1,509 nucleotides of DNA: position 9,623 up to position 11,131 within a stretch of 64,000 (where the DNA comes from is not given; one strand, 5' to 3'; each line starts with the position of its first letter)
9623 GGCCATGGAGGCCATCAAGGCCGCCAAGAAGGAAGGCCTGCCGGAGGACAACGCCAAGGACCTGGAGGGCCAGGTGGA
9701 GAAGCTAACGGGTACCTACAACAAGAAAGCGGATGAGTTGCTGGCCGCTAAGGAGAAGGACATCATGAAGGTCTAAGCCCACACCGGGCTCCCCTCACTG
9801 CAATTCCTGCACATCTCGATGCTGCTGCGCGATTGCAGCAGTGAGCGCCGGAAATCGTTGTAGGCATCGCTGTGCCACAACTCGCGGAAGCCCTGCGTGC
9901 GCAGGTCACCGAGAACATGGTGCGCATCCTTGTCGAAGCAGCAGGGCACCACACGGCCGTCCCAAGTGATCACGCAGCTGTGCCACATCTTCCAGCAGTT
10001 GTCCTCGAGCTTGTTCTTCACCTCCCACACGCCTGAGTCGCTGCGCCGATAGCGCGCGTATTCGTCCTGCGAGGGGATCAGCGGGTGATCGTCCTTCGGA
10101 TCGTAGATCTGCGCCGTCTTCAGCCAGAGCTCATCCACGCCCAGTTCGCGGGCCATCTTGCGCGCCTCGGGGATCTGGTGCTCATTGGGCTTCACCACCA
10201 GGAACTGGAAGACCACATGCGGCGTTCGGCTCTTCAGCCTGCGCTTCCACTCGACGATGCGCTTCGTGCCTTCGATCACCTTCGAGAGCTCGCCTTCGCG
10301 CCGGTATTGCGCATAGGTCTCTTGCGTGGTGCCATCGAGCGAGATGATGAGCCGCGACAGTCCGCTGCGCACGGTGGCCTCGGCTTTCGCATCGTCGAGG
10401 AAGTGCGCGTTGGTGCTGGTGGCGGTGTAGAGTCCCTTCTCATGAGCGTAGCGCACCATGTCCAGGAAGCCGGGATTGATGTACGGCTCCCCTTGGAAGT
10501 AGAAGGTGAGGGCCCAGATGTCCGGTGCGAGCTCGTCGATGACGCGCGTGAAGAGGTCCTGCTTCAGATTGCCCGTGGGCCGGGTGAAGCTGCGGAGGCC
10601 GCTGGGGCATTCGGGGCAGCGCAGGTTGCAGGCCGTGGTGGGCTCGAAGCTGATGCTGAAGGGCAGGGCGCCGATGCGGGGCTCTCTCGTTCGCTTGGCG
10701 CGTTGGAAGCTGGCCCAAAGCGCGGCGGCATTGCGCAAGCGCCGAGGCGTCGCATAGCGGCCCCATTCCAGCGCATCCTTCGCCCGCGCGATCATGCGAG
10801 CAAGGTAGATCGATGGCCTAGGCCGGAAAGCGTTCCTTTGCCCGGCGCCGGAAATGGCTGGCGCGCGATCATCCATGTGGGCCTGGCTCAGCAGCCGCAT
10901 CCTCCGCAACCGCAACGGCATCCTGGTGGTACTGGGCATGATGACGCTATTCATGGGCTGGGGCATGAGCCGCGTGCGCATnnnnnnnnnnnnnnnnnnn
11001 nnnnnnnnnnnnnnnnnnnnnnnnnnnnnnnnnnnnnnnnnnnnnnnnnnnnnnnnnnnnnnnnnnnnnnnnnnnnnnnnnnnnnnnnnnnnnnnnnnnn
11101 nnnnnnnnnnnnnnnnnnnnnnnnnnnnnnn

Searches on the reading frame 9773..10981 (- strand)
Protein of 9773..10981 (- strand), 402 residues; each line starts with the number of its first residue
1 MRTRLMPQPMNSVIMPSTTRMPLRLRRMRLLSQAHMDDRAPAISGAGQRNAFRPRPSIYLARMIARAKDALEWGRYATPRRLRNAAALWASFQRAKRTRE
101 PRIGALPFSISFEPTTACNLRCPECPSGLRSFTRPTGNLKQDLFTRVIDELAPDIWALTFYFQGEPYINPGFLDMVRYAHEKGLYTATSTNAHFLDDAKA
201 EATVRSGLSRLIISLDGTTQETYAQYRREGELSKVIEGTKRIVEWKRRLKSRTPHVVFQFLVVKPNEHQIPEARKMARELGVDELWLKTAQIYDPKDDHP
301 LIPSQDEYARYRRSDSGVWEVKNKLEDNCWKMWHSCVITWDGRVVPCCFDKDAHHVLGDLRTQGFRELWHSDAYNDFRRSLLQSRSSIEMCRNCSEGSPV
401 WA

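Call 3: search_protein_families(library=ncbifam, proteins=[window:9773-10981:-], max_evalue=0.001)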
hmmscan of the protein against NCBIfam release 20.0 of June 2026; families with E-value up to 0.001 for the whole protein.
window:9773-10981:- (402 aa): 36 families (the best 25 are shown)
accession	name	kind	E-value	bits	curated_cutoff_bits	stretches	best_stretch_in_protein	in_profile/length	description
TIGR04317.1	W_rSAM_matur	equivalog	1e-36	126.8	380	1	111-394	7-313/349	tungsten cofactor oxidoreductase radical SAM maturase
TIGR04311.1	rSAM_Geo_metal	subfamily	3.9e-25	88.8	400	1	107-295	2-192/423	radical SAM/SPASM family putative metalloenzyme maturase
TIGR04545.1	rSAM_ahbD_hemeb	equivalog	2e-18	66.9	500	1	110-282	2-167/339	heme b synthase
TIGR02109.1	PQQ_syn_pqqE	equivalog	4.2e-18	65.4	381.35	1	106-396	5-304/358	pyrroloquinoline quinone biosynthesis protein PqqE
TIGR03962.1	mycofact_rSAM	equivalog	7.2e-17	61.6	265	1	107-281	11-177/339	mycofactocin radical SAM maturase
TIGR04055.1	rSAM_NirJ2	equivalog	9.8e-16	58.2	500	1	110-242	2-133/326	putative heme d1 biosynthesis radical SAM protein NirJ2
TIGR04054.1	rSAM_NirJ1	equivalog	1.6e-15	56.6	650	1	110-250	38-177/387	putative heme d1 biosynthesis radical SAM protein NirJ1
TIGR04321.1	spiroSPASM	subfamily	1.9e-15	56.6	250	1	101-270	224-398/510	spiro-SPASM protein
NF045574.1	sacti_mat_StsB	exception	2.6e-15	56.3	625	1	112-240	100-226/466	StsB family radical SAM/SPASM domain sactipeptide maturase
TIGR04546.1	rSAM_ahbC_deAc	equivalog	3.8e-15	55.6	650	1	113-279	44-202/390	12,18-didecarboxysiroheme deacetylase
TIGR04051.1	rSAM_NirJ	equivalog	4.8e-14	52.1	515.45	1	116-288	10-174/354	heme d1 biosynthesis radical SAM protein NirJ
NF050035.1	rSAM_WgK_link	exception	8e-13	48.1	650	1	110-244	11-145/367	radical SAM/SPASM peptide maturase WgkB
NF033640.1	N_Twi_rSAM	subfamily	2.1e-12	46.9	170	1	329-395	5-70/398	twitch domain-containing radical SAM protein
TIGR04347.1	pseudo_SAM_Halo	equivalog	2.5e-12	46.8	525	1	112-244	42-173/390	TIGR04347 family pseudo-SAM/SPASM protein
TIGR04053.2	TIGR04053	equivalog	7.1e-11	41.9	395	1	106-283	6-179/366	TIGR04053 family radical SAM/SPASM domain-containing protein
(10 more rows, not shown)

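Call 4: search_protein_families(library=pfam, proteins=[window:9773-10981:-], max_evalue=0.001)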
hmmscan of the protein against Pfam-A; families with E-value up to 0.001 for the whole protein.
window:9773-10981:- (402 aa): 2 families
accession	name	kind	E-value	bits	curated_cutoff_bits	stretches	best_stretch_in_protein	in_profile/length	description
PF13186.11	SPASM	-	3.4e-19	69.3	21.5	1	329-394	1-66/67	Iron-sulfur cluster-binding domain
PF04055.27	Radical_SAM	-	5.3e-13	49.9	29.5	1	113-244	2-138/166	Radical SAM superfamily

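Call 6: find_homologous_proteins(query=window:9773-10795:-)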
Query window:9773-10795:- (340 aa): 8000 proteins with E <= 0.001 among 8000 candidates; the best 120 are listed.
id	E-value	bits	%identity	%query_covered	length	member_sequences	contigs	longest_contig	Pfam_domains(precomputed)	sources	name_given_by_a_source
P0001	2.8e-237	805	100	100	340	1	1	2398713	PF13186.12,PF04055.28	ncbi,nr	ncbi:MAG: SPASM domain-containing protein [Flavobacteriales bacterium]|nr:SPASM domain-containing pr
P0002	1.2e-219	747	92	100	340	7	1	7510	PF13186.12,PF04055.28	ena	-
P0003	2.4e-218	742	91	100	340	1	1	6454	PF13186.12,PF04055.28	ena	-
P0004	1.9e-216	736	90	100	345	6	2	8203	PF13186.12,PF04055.28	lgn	-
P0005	2.2e-215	733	89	100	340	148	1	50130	PF13186.12,PF04055.28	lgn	-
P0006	5.6e-214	728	89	100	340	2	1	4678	PF13186.12,PF04055.28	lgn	-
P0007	4.0e-209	712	87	100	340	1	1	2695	PF13186.12,PF04055.28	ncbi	-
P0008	5.3e-206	702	84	100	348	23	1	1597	PF13186.12,PF04055.28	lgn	-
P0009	2.3e-205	700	84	100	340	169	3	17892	PF13186.12,PF04055.28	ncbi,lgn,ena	-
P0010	3.3e-204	696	84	100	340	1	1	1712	PF13186.12,PF04055.28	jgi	jgi:radical SAM protein with 4Fe4S-binding SPASM domain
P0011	4.5e-203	692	84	100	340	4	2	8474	PF13186.12,PF04055.28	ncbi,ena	-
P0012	5.3e-203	692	86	100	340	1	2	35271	PF13186.12,PF04055.28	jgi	jgi:radical SAM protein with 4Fe4S-binding SPASM domain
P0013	1.8e-202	690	85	100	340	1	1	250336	PF13186.12,PF04055.28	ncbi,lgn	ncbi:MAG: SPASM domain-containing protein [Flavobacteriales bacterium]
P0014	3.4e-201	686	84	100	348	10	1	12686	PF13186.12,PF04055.28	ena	-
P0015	3.6e-201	686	84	100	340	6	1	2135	PF13186.12,PF04055.28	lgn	-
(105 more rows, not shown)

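Call 8: find_related_loci(query=A1, collection=genome_contigs, flank=8000)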
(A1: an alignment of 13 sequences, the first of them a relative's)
Query A1 (340 aa) in genome_contigs; peptide patterns used: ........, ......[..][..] (x = any residue, [..] = any of these).
600 stretches matched a pattern (row limit reached: there are more); 595 encode a relative of the query (tblastn E <= 1e-3); the best 80 are kept; 80 distinct loci.
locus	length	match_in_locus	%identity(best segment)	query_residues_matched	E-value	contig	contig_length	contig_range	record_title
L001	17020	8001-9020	92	1-340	0e+0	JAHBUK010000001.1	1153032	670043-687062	MAG: Flavobacteriales bacterium isolate ACE_BAC31 BAC31_1, whole genome shotgun sequence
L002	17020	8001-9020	91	1-340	0e+0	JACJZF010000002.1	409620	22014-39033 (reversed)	MAG: Flavobacteriales bacterium isolate HK-STAS-BACT-57 HK-STAS-BACT-57_2, whole genome shotgun sequence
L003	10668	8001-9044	82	1-340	0e+0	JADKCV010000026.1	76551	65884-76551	MAG: Flavobacteriales bacterium isolate OdNE_18-Q3-R46-58_MAXAC.100_sub tig00019765-10-764430, whole genome shotgun sequ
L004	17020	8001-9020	79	1-340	0e+0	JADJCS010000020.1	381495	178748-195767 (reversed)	MAG: Flavobacteriales bacterium isolate Aved_18-Q3-R54-62_BATAC.626 tig00375394-10-3807750, whole genome shotgun sequenc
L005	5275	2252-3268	81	2-340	0e+0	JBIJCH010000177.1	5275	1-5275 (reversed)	MAG: Flavobacteriales bacterium isolate ME2006-08-18D11_3300042945_group2_bin231 Rohwer_bin944_scaffold_17591_c1, whole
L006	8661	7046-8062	78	2-340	0e+0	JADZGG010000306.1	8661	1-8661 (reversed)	MAG: Flavobacteriales bacterium isolate SJ97 c_000001210433, whole genome shotgun sequence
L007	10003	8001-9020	76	1-340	0e+0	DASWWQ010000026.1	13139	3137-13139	MAG TPA_asm: Flavobacteriales bacterium isolate SMAG_U3660 k141_244416, whole genome shotgun sequence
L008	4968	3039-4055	76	2-340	0e+0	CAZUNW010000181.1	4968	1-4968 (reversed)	MAG TPA_asm: uncultured Chryseobacterium sp. isolate SRP193358_co1_73 genome assembly, contig: NODE_54682_length_4968_co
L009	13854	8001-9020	76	1-340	0e+0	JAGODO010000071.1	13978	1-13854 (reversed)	MAG: Flavobacteriales bacterium isolate Go_SlAct_bin_91 Go_SlAct_18906_length_13978_cov_7.289004, whole genome shotgun s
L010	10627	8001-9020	72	1-340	1e-176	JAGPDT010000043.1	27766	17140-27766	MAG: Flavobacteriales bacterium isolate Gw_SlAct_bin_418 Gw_SlAct_3213_length_27766_cov_18.343753, whole genome shotgun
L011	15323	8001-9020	71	1-340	1e-174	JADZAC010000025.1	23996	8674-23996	MAG: Flavobacteriales bacterium isolate SJ6 c_000000144916, whole genome shotgun sequence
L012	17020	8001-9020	84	1-340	0e+0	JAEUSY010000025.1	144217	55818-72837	MAG: Flavobacteriales bacterium isolate new MAG-315 k141_967344, whole genome shotgun sequence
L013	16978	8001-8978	66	15-340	7e-156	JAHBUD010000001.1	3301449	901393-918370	MAG: Cyclobacteriaceae bacterium isolate ACE_BAC7 BAC7_1, whole genome shotgun sequence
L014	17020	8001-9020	62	1-340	5e-155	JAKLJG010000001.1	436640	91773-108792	MAG: Cyclobacteriaceae bacterium isolate MAG.276 MAG.276-NODE_1_length_436640_cov_5.417965, whole genome shotgun sequenc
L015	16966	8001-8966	66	19-340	1e-154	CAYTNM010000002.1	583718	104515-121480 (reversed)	MAG TPA_asm: uncultured Ohtaekwangia sp. isolate SRP199154_co1_28 genome assembly, contig: NODE_2_length_583718_cov_183.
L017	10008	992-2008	63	2-340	4e-154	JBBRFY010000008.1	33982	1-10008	MAG: Cytophagales bacterium isolate Co_metawrap_2600 Cmw_2600_k141_5383729_length_33982_cov_9.0000, whole genome shotgun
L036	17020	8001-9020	61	1-340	6e-148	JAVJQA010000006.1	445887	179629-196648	MAG: Marinoscillum sp. isolate E1-EBD-14 k141_34194, whole genome shotgun sequence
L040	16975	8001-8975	63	16-340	1e-147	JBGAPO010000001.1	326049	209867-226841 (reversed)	MAG: Cyclobacteriaceae bacterium isolate MAG_AAO_H10.37 AAOH10-37_opera_contig_140, whole genome shotgun sequence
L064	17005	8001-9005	61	6-340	7e-145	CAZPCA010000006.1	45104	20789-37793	MAG TPA_asm: uncultured Bifidobacterium sp. isolate SRP193358_co1_683 genome assembly, contig: NODE_1507_length_45104_co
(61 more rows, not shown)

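Call 18: search_solved_structures(query=A1, max_evalue=0.001, show_alignments=2)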
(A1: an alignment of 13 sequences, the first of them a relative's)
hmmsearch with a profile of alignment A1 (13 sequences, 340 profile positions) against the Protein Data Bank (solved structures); distinct sequences matched with E-value up to 0.001: 12.
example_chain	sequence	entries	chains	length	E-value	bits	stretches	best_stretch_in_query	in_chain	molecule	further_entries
4m7t_A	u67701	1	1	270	2.7e-19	72.6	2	269-334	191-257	BtrN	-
4m7s_A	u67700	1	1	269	6.7e-19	71.4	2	269-334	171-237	BtrN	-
6c8v_A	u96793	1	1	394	3e-08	36.4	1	44-247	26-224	Coenzyme PQQ synthesis protein E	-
8hzv_A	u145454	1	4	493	1.5e-06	30.7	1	41-188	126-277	Radical S-Adenosyl-L-methionine Enzyme DesII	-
8hzy_A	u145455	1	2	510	1.6e-06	30.6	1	41-188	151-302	DesII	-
4k37_A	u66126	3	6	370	3.5e-06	29.5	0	274-330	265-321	Anaerobic sulfatase-maturating enzyme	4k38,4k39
7vob_C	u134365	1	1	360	3.8e-06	29.4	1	55-177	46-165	Cytosylglucuronate decarboxylase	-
7voc_C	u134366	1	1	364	3.9e-06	29.4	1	55-177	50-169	Cytosylglucuronate decarboxylase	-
4k36_A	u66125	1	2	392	4.4e-06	29.2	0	274-330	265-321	Anaerobic sulfatase-maturating enzyme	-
5wgg_A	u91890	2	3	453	3e-05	26.5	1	37-165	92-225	Radical SAM domain protein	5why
6efn_A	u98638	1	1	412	0.00039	22.8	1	43-180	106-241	Sporulation killing factor maturation protein SkfB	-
7tol_A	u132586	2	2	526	0.00092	21.6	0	40-180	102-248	glycerol dibiphytanyl glycerol tetraether - macrocyclic archaeol synthase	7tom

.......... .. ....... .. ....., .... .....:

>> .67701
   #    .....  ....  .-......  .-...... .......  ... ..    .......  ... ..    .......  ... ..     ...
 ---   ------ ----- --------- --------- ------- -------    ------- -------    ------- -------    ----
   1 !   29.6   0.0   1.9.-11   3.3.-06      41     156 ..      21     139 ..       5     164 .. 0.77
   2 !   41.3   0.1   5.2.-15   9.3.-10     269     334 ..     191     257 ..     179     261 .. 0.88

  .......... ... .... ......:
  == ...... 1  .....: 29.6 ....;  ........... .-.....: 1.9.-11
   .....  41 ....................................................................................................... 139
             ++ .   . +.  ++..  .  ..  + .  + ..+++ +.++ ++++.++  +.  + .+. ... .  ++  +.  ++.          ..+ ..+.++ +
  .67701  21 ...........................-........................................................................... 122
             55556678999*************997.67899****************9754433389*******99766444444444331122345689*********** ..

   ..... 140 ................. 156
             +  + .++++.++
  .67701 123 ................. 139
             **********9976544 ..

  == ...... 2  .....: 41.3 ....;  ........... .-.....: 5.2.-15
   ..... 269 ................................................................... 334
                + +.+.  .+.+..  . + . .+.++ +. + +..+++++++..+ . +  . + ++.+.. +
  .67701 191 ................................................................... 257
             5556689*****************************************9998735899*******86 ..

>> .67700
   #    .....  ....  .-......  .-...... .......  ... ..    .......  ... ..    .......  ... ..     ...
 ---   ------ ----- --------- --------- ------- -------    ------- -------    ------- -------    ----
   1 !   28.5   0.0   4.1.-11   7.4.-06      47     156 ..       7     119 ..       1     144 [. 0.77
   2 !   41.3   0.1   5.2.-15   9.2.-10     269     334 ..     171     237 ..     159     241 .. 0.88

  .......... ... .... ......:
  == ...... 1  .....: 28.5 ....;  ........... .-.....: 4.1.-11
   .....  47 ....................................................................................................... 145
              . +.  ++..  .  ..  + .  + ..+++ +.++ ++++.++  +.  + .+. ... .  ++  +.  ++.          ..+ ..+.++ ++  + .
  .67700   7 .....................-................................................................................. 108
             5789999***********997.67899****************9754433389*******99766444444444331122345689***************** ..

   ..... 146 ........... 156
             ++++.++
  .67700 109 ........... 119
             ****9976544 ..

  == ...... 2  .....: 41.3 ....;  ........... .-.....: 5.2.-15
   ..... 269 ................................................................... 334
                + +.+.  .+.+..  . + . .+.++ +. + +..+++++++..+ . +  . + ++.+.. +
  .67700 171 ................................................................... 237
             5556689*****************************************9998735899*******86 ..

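Call 23: search_protein_families(library=pfam, proteins=[L040:6715-7905:-, L009:5460-7970:-, L017:2423-4840:+, L014:11832-12635:-, L036:9804-10490:-], max_evalue=0.001)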
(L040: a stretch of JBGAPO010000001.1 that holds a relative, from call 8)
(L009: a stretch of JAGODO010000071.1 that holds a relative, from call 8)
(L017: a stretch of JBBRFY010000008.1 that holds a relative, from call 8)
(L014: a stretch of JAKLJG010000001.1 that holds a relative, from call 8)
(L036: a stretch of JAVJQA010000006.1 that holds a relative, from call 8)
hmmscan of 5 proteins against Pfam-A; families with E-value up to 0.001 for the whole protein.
L040:6715-7905:- (396 aa): 2 families
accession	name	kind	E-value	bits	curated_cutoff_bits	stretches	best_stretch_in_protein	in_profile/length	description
PF25221.1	5TMH_Lnb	-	1.3e-32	113.3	25.2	1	260-388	7-136/144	Lnb transmembrane domain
PF13387.12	Lnb_N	-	5.3e-22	78.6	22.2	1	45-183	26-172/175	Lnb N-terminal periplasmic domain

L009:5460-7970:- (836 aa): 3 families
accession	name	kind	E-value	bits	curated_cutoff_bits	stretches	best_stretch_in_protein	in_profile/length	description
PF18939.6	DUF5686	-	2.9e-40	138.8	39.2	1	144-754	1-635/669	Family of unknown function (DUF5686)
PF13715.12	CarbopepD_reg_2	-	6e-15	55.5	32.2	1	52-134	1-88/88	CarboxypepD_reg-like domain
PF13620.12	CarboxypepD_reg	-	7.4e-08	33.1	32.3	1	52-113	2-68/82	Carboxypeptidase regulatory-like domain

L017:2423-4840:+ (805 aa): 2 families
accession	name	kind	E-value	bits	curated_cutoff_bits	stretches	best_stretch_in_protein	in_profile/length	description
PF12704.14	MacB_PCD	-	4.7e-30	105.9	27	2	21-244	2-206/207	MacB-like periplasmic core domain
PF02687.27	FtsX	-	1.3e-24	87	25.5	2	292-407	2-118/120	FtsX-like permease C-terminal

L014:11832-12635:- (267 aa): 1 family
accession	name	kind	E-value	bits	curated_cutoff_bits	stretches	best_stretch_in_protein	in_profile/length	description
PF00459.30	Inositol_P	-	1.4e-63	215.4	27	1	10-250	9-257/271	Inositol monophosphatase family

L036:9804-10490:- (228 aa): 1 family
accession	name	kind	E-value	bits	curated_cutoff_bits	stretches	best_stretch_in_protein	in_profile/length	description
PF00590.25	TP_methylase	-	4.4e-31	108.9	27.8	1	6-204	1-210/212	Tetrapyrrole (Corrin/Porphyrin) Methylases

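Call 25: search_protein_families(library=pfam, proteins=[L064:5804-6781:-, L064:4825-5802:-, L064:3703-4779:+, L064:9076-10389:-, L064:10634-11491:+, L064:11506-13419:+, L064:2007-3599:+, L064:6912-7790:-], max_evalue=0.001)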
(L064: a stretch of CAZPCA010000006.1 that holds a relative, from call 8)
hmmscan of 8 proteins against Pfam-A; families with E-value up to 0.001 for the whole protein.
L064:5804-6781:- (325 aa): 7 families
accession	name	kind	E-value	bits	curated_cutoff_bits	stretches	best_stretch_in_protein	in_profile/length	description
PF01370.27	Epimerase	-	4.2e-51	174.1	20.9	1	17-240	1-225/240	NAD dependent epimerase/dehydratase family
PF16363.11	GDP_Man_Dehyd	-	9.8e-43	147.3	27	1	18-314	1-330/332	GDP-mannose 4,6 dehydratase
PF01073.25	3Beta_HSD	-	7.6e-16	58.4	22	1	18-233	1-222/280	3-beta hydroxysteroid dehydrogenase/isomerase family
PF02719.21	Polysacc_synt_2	-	2.4e-10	40.5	20.2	1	17-275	1-251/293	Polysaccharide biosynthesis protein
PF13460.12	NAD_binding_10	-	4.1e-09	37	27.2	1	21-188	1-144/184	NAD(P)H-binding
PF04321.23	RmlD_sub_bind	-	2.3e-08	33.9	27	1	16-278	2-238/287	RmlD substrate binding domain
PF07993.18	NAD_binding_4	-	6.7e-08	32.4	20.1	1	85-192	88-209/258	Male sterility protein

L064:4825-5802:- (325 aa): 1 family
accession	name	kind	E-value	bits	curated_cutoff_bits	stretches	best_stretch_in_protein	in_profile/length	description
PF00348.22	polyprenyl_synt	-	5.9e-72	242.3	27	1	27-272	3-248/251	Polyprenyl synthetase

L064:3703-4779:+ (358 aa): 1 family
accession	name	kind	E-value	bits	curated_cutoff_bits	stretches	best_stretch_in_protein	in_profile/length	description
PF00487.30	FA_desaturase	-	2.7e-40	139.2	29.7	1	62-335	1-252/253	Fatty acid desaturase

L064:9076-10389:- (437 aa): 2 families
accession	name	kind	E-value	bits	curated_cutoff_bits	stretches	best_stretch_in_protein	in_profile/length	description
PF00557.29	Peptidase_M24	-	1.3e-61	208.4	23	1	186-405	2-207/208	Metallopeptidase family M24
PF05195.22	AMP_N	-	2.6e-33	114.7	24.6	1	11-132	1-121/121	Aminopeptidase P, N-terminal domain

L064:10634-11491:+ (285 aa): 1 family
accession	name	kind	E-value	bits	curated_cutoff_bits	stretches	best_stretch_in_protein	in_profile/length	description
PF01127.27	Sdh_cyt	-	4.2e-06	27.3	25.8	0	38-107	24-93/122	Succinate dehydrogenase/Fumarate reductase transmembrane subunit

L064:11506-13419:+ (637 aa): 6 families
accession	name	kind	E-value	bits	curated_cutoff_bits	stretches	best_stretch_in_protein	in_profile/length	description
PF00890.30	FAD_binding_2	-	9.9e-58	196.7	20.4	1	35-441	1-414/414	FAD binding domain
PF02910.25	Succ_DH_flav_C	-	8.4e-39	132.9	20.8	1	502-636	1-130/130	Fumarate reductase flavoprotein C-term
PF01266.30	DAO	-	1.6e-07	31.6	27.9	1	35-233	1-208/353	FAD dependent oxidoreductase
PF07992.20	Pyr_redox_2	-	2.5e-07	30.8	26.1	1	34-233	1-114/291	Pyridine nucleotide-disulphide oxidoreductase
PF01134.28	GIDA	-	0.00016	21.3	22.1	0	35-62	1-28/391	Glucose inhibited division protein A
PF03486.20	HI0933_like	-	0.00032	20.7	50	0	35-86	2-53/244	HI0933-like protein Rossmann domain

L064:2007-3599:+ (530 aa): 0 families

L064:6912-7790:- (292 aa): 2 families
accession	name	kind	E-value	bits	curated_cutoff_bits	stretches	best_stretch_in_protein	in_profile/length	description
PF00483.29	NTP_transferase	-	2.3e-75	253.8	21.2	1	2-236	1-242/245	Nucleotidyl transferase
PF12804.13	NTP_transf_3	-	2.8e-09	37.8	27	1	3-134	1-122/160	MobA-like NTP transferase domain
